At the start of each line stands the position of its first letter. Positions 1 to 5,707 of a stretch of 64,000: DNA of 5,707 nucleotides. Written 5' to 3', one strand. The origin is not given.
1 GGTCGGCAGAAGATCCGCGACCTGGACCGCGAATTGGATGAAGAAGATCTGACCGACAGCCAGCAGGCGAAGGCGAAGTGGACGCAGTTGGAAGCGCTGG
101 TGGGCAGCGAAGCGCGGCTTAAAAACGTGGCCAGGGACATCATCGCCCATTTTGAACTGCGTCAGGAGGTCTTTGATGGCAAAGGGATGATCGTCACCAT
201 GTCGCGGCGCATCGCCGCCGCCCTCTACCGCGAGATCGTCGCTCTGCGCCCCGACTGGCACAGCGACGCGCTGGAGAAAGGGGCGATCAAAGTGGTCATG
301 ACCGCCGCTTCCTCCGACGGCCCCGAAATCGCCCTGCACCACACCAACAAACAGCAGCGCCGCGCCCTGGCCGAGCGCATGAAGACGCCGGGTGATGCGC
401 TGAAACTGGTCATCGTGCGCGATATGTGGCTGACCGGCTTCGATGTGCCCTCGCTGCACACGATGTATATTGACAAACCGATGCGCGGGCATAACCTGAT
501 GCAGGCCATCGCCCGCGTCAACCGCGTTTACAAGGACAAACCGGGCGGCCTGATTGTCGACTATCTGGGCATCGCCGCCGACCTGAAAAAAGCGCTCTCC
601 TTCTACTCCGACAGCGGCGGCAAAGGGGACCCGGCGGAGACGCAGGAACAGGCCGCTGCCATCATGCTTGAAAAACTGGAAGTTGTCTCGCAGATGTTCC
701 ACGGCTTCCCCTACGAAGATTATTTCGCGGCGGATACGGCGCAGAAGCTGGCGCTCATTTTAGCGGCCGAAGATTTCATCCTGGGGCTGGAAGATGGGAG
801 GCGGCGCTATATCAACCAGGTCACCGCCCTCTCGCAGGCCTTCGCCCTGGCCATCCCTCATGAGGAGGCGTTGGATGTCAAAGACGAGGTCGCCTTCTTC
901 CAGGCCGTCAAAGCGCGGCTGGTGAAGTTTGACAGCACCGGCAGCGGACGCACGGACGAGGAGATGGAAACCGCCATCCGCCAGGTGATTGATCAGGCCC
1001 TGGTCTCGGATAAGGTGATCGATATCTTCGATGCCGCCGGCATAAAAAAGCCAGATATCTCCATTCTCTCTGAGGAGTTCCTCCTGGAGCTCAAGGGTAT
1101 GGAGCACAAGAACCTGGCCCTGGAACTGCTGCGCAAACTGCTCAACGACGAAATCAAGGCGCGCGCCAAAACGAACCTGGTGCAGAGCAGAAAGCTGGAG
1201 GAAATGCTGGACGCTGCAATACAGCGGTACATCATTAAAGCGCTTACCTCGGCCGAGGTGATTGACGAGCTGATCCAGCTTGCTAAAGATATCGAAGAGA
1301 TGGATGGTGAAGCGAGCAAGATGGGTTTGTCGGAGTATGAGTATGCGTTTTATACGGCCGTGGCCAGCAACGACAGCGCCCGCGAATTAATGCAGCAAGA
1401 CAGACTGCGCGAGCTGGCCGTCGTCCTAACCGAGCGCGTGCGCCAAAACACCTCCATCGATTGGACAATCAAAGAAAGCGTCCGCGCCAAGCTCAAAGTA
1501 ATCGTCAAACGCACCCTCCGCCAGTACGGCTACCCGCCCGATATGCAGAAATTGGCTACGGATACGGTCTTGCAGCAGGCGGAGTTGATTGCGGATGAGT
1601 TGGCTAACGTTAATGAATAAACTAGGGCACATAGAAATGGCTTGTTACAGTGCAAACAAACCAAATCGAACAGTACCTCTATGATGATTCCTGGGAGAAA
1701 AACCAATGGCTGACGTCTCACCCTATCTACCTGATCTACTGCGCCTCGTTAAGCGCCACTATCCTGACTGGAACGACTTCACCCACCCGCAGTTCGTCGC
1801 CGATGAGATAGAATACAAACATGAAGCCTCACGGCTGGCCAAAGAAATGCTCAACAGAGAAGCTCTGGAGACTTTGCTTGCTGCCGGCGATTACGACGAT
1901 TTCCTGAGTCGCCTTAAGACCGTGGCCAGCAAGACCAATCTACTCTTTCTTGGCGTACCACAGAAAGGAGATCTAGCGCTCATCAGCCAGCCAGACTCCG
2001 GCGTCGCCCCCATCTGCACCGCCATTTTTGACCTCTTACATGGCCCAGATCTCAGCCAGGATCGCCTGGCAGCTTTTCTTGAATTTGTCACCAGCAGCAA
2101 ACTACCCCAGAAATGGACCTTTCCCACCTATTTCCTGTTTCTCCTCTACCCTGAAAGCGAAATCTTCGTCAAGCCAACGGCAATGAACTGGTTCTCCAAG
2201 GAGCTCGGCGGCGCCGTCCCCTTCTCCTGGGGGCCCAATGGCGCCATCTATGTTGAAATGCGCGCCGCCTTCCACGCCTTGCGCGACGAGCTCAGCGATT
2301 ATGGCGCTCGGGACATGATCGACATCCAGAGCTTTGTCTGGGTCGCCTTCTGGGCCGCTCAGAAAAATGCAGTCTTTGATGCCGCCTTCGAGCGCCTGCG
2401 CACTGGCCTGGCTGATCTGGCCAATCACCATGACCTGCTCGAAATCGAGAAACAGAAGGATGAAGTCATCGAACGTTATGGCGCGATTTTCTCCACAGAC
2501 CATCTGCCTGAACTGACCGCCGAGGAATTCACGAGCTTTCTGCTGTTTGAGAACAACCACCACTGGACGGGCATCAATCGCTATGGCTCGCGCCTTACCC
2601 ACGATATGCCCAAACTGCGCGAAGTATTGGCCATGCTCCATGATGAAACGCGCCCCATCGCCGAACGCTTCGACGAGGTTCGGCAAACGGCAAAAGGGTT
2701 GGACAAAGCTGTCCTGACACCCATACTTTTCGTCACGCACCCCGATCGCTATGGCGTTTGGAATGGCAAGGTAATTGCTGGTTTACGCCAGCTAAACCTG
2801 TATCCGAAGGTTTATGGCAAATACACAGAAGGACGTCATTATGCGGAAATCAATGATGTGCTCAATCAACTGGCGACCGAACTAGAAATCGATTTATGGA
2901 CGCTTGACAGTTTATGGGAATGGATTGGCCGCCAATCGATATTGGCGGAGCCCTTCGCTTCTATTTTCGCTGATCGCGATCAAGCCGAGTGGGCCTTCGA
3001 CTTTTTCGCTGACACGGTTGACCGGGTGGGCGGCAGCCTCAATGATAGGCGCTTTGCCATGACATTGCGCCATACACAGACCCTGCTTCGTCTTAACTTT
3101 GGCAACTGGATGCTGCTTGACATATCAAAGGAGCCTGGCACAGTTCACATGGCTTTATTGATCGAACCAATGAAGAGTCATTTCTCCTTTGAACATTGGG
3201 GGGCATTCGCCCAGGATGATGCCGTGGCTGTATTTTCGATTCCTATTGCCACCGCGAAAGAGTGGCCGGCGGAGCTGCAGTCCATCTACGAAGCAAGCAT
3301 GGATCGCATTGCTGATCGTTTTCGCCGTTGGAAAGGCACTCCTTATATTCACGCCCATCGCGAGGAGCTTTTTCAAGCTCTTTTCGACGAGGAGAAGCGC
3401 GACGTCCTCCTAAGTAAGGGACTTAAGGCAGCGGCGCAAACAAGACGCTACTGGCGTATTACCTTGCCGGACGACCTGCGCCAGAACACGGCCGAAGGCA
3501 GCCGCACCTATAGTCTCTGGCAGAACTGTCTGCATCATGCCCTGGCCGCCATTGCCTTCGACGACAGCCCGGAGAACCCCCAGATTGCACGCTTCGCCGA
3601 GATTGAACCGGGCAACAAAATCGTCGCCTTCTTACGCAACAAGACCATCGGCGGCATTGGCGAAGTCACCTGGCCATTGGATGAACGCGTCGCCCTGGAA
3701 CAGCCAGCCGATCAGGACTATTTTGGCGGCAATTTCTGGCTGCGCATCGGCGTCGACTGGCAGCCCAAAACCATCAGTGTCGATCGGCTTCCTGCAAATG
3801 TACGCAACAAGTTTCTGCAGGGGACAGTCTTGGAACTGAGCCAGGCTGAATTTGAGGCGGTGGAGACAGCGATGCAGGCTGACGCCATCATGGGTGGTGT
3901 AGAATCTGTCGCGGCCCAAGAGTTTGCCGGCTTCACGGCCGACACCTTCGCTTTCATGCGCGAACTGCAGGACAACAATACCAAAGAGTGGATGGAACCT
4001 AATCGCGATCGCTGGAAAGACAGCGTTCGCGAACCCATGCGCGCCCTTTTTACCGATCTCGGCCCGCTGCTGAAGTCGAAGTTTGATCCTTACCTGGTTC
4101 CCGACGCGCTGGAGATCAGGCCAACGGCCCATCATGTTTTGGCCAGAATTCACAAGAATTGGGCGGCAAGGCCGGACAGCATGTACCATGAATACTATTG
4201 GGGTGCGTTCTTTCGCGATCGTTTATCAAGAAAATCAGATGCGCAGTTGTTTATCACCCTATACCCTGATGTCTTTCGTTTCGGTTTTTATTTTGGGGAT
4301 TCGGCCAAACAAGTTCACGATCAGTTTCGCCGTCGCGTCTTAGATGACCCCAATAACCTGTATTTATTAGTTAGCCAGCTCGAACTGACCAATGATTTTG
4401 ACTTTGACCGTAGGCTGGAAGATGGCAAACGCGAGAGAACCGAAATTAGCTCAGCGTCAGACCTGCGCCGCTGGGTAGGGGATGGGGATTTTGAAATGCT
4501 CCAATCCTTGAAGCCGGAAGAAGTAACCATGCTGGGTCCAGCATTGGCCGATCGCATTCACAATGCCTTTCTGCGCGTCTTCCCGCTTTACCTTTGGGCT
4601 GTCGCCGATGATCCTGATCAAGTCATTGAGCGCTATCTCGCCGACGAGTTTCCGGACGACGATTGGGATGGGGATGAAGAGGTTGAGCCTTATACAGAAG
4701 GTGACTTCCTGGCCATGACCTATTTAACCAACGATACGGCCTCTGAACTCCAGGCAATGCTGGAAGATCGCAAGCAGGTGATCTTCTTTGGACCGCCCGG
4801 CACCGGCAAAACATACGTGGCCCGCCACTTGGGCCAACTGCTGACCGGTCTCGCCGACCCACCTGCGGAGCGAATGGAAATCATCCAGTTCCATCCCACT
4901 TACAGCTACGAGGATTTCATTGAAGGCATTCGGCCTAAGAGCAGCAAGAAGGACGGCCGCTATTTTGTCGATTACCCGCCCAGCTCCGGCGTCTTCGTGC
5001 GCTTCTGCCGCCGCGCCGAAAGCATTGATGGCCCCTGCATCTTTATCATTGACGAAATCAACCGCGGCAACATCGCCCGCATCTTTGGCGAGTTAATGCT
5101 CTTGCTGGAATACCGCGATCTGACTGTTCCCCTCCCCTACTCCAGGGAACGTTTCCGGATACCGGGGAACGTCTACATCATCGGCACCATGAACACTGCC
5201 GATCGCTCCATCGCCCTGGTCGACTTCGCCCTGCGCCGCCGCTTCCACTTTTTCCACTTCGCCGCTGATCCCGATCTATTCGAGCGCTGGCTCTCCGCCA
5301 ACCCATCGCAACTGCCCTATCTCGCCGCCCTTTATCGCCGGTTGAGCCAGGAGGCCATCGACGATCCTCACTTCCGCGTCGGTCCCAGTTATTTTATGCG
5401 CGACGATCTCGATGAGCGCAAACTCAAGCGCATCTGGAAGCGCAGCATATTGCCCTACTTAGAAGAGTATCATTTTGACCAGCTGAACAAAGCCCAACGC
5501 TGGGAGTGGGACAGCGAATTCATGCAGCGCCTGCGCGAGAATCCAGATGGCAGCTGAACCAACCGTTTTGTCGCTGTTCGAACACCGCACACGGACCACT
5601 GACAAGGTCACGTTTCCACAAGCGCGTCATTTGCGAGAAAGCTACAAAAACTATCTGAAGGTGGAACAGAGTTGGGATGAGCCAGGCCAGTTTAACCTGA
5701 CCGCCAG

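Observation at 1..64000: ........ is a highly iterated octamer palindrome (HIP-like) in this genome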

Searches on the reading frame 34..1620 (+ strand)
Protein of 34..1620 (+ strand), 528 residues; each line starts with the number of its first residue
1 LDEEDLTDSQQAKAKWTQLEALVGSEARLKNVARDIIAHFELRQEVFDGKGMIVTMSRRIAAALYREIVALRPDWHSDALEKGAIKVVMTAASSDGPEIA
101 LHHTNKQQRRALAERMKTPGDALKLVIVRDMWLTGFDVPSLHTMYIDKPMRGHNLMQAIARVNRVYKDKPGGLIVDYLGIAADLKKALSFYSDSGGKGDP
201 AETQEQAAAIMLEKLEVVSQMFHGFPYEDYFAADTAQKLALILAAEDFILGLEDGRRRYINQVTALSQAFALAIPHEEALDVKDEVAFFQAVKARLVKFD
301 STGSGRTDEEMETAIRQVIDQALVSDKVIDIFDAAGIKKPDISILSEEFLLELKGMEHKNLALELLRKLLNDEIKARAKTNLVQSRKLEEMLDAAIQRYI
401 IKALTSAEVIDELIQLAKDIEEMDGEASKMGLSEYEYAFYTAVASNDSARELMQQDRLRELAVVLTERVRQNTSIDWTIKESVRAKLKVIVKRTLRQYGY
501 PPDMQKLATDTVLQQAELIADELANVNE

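Call 6: search_protein_families(library=pfam, proteins=[window:34-1620:+])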
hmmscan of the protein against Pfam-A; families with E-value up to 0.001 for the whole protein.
window:34-1620:+ (528 aa): 2 families
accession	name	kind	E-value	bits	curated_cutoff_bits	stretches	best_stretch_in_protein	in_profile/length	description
PF11867.13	T1RH-like_C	-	6.4e-132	440.3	26.8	1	194-521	1-328/329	Type I restriction enzyme HindI endonuclease subunit-like, C-terminal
PF22679.2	T1R_D3-like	-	7.4e-22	78.9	27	1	105-177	82-156/158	Type I restriction enzyme subunit R domain 3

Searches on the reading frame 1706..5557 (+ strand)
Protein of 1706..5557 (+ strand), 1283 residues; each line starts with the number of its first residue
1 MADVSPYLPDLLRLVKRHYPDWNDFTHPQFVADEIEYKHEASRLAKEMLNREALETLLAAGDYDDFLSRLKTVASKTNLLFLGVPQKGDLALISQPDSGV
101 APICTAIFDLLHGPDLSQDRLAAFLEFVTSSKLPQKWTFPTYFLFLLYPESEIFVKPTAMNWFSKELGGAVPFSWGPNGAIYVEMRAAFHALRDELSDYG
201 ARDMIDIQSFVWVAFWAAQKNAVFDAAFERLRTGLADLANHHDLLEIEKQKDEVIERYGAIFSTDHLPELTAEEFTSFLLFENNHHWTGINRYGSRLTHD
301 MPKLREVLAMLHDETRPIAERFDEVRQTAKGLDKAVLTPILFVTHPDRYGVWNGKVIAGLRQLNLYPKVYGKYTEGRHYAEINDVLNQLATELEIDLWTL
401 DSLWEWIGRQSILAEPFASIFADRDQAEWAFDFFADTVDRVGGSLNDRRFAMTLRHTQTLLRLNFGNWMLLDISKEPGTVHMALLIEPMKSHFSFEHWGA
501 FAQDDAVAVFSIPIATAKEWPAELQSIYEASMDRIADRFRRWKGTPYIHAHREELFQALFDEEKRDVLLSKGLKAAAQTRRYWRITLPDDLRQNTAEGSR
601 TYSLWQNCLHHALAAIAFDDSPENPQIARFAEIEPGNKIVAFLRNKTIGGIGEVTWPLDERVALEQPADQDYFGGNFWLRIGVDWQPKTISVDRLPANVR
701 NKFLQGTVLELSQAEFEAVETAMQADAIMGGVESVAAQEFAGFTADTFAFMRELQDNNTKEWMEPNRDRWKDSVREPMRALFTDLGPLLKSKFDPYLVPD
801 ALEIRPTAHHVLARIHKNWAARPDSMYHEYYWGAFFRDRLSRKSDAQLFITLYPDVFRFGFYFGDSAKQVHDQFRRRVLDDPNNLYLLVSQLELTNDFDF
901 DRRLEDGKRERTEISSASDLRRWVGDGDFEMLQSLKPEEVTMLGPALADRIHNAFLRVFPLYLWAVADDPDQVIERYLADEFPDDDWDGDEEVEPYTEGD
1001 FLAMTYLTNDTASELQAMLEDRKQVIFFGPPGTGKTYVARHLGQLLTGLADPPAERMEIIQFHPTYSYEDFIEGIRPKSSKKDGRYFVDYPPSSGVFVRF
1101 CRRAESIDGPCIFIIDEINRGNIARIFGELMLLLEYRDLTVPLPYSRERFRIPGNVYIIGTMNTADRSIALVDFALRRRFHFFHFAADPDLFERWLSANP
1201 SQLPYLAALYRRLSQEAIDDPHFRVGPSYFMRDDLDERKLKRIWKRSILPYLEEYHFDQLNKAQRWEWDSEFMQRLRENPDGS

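Call 6: search_protein_families(library=pfam, proteins=[window:1706-5557:+])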
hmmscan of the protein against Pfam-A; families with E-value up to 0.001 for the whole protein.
window:1706-5557:+ (1283 aa): 5 families
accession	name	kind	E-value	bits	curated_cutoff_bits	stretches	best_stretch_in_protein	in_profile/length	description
PF07728.20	AAA_5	-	1.7e-19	70.7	22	1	1025-1180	2-139/139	AAA domain (dynein-related subfamily)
PF09365.15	DUF2461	-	2.2e-17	64.1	22.8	1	747-964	2-208/208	Conserved hypothetical protein (DUF2461)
PF00004.35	AAA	-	1.3e-05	26.1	21.2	1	1025-1180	1-123/131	ATPase family associated with various cellular activities (AAA)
PF13401.12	AAA_22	-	0.00014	22.6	27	1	1023-1134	6-108/130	AAA domain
PF20720.3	nSTAND3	-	0.00055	20.1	27.2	0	1006-1042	1-37/155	Novel STAND NTPase 3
